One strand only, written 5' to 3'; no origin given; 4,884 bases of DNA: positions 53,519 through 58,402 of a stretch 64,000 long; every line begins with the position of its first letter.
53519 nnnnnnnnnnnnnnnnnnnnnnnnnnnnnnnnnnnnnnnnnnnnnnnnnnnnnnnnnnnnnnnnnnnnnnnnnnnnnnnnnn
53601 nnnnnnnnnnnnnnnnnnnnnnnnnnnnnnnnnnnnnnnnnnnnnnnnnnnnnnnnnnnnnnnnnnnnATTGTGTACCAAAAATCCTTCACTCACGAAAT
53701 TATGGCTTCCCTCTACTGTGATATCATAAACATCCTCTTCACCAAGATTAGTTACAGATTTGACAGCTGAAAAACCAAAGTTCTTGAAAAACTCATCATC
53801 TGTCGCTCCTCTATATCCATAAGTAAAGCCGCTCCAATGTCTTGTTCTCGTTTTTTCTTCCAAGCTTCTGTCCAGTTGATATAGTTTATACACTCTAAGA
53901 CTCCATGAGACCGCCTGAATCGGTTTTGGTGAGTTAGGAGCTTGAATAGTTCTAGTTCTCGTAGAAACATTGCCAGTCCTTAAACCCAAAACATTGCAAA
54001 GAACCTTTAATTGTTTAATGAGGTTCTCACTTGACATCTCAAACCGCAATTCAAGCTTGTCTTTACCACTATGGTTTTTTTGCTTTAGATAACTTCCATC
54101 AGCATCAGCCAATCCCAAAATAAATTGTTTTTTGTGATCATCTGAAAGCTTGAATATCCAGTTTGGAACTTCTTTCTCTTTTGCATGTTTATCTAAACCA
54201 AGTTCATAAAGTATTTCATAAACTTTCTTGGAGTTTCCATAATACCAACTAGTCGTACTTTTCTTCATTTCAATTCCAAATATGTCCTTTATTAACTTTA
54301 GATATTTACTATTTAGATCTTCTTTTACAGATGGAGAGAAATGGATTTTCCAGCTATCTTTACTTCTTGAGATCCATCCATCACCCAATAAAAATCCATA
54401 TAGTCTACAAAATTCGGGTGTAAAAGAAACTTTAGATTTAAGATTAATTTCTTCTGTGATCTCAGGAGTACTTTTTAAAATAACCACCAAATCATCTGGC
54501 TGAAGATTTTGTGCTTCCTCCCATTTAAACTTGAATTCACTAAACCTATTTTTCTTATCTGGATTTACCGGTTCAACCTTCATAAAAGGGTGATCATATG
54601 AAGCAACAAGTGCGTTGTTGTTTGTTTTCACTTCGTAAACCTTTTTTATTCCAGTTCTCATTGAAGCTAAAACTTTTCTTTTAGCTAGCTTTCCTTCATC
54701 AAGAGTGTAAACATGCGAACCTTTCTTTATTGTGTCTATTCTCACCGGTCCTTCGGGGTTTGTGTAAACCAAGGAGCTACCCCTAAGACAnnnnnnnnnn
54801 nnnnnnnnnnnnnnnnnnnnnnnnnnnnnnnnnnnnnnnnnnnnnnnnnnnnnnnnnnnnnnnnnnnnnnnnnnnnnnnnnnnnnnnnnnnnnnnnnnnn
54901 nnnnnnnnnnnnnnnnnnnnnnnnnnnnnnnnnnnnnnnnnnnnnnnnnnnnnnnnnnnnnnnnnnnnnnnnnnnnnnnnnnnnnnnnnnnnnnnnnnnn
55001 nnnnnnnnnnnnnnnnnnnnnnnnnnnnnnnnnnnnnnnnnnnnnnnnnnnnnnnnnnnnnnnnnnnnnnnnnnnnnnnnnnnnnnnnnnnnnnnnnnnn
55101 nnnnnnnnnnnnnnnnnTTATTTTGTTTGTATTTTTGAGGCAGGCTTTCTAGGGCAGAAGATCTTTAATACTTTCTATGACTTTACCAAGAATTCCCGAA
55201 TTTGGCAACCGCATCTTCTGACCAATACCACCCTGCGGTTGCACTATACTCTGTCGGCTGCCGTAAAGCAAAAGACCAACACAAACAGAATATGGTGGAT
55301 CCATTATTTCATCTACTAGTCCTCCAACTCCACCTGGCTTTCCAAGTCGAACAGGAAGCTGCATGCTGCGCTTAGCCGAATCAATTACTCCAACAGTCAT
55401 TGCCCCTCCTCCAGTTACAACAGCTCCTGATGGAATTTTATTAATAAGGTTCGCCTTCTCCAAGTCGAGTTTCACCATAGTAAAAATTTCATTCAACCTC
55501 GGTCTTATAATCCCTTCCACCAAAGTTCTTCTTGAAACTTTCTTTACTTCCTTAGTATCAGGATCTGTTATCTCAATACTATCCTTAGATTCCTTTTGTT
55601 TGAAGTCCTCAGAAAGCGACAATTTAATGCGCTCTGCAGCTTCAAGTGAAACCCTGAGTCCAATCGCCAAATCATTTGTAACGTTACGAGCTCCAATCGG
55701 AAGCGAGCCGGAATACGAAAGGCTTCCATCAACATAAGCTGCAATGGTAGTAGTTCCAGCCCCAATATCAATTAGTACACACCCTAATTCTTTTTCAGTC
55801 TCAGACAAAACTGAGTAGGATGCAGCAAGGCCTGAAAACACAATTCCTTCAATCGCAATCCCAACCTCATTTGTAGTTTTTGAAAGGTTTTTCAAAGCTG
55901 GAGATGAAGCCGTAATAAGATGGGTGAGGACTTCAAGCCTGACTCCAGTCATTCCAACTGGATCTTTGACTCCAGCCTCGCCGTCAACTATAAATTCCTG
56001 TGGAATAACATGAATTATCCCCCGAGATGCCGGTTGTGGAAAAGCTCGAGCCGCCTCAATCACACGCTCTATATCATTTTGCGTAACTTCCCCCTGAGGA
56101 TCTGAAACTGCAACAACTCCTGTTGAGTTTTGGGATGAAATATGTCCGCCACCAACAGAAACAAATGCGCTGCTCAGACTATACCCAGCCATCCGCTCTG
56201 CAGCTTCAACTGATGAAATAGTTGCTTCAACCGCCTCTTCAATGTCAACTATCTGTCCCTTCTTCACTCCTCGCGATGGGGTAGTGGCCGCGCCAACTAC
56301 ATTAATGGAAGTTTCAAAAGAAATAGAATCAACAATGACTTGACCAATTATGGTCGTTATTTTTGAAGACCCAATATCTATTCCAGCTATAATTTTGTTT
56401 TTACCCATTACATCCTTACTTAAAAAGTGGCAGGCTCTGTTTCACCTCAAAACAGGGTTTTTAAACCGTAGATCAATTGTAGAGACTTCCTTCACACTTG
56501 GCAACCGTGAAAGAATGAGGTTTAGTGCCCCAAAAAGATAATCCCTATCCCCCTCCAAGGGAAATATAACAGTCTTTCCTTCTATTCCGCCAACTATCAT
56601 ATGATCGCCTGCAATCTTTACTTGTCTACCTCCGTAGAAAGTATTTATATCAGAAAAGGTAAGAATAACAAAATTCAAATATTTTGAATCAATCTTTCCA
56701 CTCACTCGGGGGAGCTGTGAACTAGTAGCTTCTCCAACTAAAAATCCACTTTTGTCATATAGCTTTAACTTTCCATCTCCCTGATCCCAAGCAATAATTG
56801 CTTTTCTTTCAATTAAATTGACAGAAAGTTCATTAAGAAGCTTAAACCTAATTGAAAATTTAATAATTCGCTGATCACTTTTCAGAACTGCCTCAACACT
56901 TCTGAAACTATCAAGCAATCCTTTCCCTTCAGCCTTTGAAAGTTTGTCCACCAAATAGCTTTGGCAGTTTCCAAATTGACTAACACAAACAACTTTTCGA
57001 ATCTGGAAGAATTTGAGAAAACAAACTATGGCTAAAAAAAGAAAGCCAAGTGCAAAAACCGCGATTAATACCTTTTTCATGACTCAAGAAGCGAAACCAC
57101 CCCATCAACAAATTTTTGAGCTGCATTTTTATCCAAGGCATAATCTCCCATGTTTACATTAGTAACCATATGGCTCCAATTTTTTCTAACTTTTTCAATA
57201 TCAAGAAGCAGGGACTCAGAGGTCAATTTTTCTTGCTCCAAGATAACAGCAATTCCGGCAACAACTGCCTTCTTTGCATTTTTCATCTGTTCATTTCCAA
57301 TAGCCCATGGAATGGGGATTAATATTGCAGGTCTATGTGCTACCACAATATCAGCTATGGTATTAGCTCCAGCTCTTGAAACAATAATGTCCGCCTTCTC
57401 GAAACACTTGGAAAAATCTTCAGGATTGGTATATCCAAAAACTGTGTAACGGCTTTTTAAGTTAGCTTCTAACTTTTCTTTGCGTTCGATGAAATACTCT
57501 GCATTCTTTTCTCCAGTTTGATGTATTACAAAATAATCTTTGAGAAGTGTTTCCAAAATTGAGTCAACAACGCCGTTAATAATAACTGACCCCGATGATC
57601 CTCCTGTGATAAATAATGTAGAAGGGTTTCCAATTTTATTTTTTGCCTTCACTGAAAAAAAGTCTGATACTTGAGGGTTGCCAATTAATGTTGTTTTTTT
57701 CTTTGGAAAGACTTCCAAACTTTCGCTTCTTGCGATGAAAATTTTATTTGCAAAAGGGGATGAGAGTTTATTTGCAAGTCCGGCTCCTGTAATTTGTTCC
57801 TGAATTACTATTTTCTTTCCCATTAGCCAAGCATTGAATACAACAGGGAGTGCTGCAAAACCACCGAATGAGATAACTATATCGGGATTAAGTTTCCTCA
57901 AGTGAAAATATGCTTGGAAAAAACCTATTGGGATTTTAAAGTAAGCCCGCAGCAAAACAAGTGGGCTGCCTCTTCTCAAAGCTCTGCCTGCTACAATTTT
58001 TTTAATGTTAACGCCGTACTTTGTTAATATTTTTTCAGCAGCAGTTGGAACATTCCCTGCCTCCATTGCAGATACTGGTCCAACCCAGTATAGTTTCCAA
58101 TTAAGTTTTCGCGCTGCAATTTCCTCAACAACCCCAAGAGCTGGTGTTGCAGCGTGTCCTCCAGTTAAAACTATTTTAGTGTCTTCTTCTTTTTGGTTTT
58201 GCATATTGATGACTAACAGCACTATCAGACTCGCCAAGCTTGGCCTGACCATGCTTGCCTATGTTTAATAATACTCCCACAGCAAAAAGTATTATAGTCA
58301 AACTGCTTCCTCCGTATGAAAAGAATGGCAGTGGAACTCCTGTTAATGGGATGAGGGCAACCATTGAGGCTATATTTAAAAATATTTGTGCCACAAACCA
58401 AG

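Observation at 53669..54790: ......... intein splitting the FtsZ GGGTGTG GTP-binding motif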

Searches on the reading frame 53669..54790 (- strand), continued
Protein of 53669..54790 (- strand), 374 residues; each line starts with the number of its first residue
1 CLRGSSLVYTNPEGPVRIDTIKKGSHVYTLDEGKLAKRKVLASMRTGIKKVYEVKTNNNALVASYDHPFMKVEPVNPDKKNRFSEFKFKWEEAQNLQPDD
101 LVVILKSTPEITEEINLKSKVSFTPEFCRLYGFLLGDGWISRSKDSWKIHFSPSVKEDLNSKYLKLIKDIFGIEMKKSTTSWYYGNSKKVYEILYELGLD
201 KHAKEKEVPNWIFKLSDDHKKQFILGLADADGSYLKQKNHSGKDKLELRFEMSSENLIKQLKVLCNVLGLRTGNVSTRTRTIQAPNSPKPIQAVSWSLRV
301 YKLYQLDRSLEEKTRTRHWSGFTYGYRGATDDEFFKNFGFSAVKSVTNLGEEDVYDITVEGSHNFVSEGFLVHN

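Call 53: fold_search(model_id=the predicted structure, library=pdb)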
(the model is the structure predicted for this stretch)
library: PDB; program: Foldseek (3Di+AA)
matches with E <= 10: 637; with E <= 0.001: 57
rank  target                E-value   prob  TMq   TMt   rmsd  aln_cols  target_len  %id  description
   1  7qsu                  7.8e-22  1.00  0.73  0.75   4.5       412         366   20  Crystal structure of homing endonuclease-associated TliVMA intein (C1A, d333-339) (released 2022-03-30)
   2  7qss                  2.2e-20  1.00  0.73  0.65   5.2       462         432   18  Crystal structure of homing endonuclease-associated TliVMA intein (C1A) (released 2022-03-30)
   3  7qst                  5.3e-18  1.00  0.63  0.65   6.8       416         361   16  Crystal structure of homing endonuclease-associated PhoVMA intein (C1A) (released 2022-03-30)
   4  1ef0_A                3.4e-16  1.00  0.55  0.50   8.2       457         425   15  CRYSTAL STRUCTURE OF PI-SCEI MINIPRECURSOR (released 2000-06-07)
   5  1dq3                  1.0e-15  1.00  0.64  0.54   6.2       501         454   16  CRYSTAL STRUCTURE OF AN ARCHAEAL INTEIN-ENCODED HOMING ENDONUCLEASE PI-PFUI (released 2000-07-05)
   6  1vde_A                3.5e-15  1.00  0.55  0.50   9.2       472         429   14  PI-SCEI, A HOMING ENDONUCLEASE WITH PROTEIN SPLICING ACTIVITY (released 1998-04-08)
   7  1dfa                  6.6e-15  1.00  0.58  0.55   8.5       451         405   15  CRYSTAL STRUCTURE OF PI-SCEI IN C2 SPACE GROUP (released 1999-12-08)
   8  1vde_B                8.6e-15  1.00  0.55  0.49   8.8       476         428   13  PI-SCEI, A HOMING ENDONUCLEASE WITH PROTEIN SPLICING ACTIVITY (released 1998-04-08)
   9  1lwt_A                1.5e-14  1.00  0.58  0.50   9.0       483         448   14  Crystal structure of the intein homing endonuclease PI-SceI bound to its substrate DNA (Ca2+ free) (released 2002-09-27)
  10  1lws_A                4.5e-14  1.00  0.55  0.50   8.3       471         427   14  Crystal structure of the intein homing endonuclease PI-SceI bound to its recognition sequence (released 2002-09-27)
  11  1jva_B                4.5e-14  1.00  0.54  0.48   9.9       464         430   13  CRYSTAL STRUCTURE OF THE VMA1-DERIVED ENDONUCLEASE BEARING THE N AND C EXTEIN PROPEPTIDES (released 2002-08-29)
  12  2cw7                  7.2e-14  1.00  0.62  0.45   9.4       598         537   12  Crystal structure of intein homing endonuclease II (released 2006-04-18)
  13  1um2_B                1.0e-13  1.00  0.55  0.50   9.7       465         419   14  Crystal Structure of the Vma1-Derived Endonuclease with the Ligated Extein Segment (released 2004-09-22)
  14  1jva_A                1.1e-13  1.00  0.54  0.49   8.7       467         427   13  CRYSTAL STRUCTURE OF THE VMA1-DERIVED ENDONUCLEASE BEARING THE N AND C EXTEIN PROPEPTIDES (released 2002-08-29)
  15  1um2_A                3.2e-13  1.00  0.54  0.49  10.0       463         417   14  Crystal Structure of the Vma1-Derived Endonuclease with the Ligated Extein Segment (released 2004-09-22)
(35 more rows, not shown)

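Call 54: find_related_loci(query=A1, collection=viral_contigs, flank=6000)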
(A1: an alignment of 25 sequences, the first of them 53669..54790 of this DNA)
Query A1 (374 aa) in viral_contigs; peptide patterns used: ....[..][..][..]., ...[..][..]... (x = any residue, [..] = any of these).
54 stretches matched a pattern; 7 encode a relative of the query (tblastn E <= 1e-3); 7 distinct loci.
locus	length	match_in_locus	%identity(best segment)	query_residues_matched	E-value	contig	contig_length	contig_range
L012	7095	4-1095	28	27-374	3e-37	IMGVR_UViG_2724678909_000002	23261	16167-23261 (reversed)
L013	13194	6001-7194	28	1-374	3e-35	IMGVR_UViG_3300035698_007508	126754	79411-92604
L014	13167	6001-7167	28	1-374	6e-42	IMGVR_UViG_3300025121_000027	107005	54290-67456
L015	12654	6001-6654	28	124-374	3e-24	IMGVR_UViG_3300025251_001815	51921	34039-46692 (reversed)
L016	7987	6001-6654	28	124-374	3e-24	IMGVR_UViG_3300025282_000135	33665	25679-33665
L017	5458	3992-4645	28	124-374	5e-24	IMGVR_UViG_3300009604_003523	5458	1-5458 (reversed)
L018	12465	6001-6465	54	1-374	5e-9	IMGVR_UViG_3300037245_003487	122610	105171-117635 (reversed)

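Call 63: find_related_loci(query=A1, collection=metagenome_contigs, flank=2500)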
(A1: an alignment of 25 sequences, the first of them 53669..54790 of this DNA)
Query A1 (374 aa) in metagenome_contigs; peptide patterns used: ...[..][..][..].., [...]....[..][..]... (x = any residue, [..] = any of these).
600 stretches matched a pattern (row limit reached: there are more); 167 encode a relative of the query (tblastn E <= 1e-3); the best 80 are kept; 80 distinct loci.
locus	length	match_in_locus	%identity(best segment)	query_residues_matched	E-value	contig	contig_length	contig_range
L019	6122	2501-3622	67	1-374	1e-178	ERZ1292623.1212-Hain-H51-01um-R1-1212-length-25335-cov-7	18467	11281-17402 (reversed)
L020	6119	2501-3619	63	1-374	3e-167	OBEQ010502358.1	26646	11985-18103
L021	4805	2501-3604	65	5-374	1e-165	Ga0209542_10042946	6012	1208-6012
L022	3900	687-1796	61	1-374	3e-161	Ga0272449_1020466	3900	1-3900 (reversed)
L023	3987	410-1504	61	5-374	5e-154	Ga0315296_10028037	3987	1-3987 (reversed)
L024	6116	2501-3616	60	5-374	1e-146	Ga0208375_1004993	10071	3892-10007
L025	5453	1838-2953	60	5-374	1e-146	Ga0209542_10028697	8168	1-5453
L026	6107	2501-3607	57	6-374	3e-143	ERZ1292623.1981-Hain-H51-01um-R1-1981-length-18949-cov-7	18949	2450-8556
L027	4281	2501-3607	58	6-374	5e-144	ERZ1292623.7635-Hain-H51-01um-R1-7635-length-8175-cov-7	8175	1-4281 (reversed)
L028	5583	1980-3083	57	5-374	1e-139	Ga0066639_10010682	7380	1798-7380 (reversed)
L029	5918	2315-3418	56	5-374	1e-135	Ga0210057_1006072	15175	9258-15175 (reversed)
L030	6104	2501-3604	56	6-374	2e-135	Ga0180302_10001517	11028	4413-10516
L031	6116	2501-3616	56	1-374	4e-135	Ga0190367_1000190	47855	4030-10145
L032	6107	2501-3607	57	6-374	2e-135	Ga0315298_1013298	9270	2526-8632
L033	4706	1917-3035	55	1-374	1e-134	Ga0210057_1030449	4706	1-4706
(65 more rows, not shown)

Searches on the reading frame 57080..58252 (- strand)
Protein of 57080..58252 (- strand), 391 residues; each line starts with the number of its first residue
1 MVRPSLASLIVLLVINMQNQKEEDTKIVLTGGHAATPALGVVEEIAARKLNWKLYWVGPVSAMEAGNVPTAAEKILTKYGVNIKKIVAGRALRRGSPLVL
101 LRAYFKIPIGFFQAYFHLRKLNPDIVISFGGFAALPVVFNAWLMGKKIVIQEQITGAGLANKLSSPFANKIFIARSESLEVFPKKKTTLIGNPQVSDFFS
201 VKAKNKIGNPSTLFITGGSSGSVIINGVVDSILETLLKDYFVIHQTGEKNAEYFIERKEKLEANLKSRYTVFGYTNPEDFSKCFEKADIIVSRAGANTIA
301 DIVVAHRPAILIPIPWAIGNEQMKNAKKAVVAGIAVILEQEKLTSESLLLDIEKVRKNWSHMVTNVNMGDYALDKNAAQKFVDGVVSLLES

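Call 26: search_protein_families(library=pfam, proteins=[window:57080-58252:-], max_evalue=0.001)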
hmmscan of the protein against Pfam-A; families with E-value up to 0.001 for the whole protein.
window:57080-58252:- (391 aa): 2 families
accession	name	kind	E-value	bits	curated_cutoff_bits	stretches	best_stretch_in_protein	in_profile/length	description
PF04101.22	Glyco_tran_28_C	-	1.7e-28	100.2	22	1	212-359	1-144/166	Glycosyltransferase family 28 C-terminal domain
PF03033.26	Glyco_transf_28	-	4.5e-16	59.6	26.2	1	30-173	8-139/139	Glycosyltransferase family 28 N-terminal domain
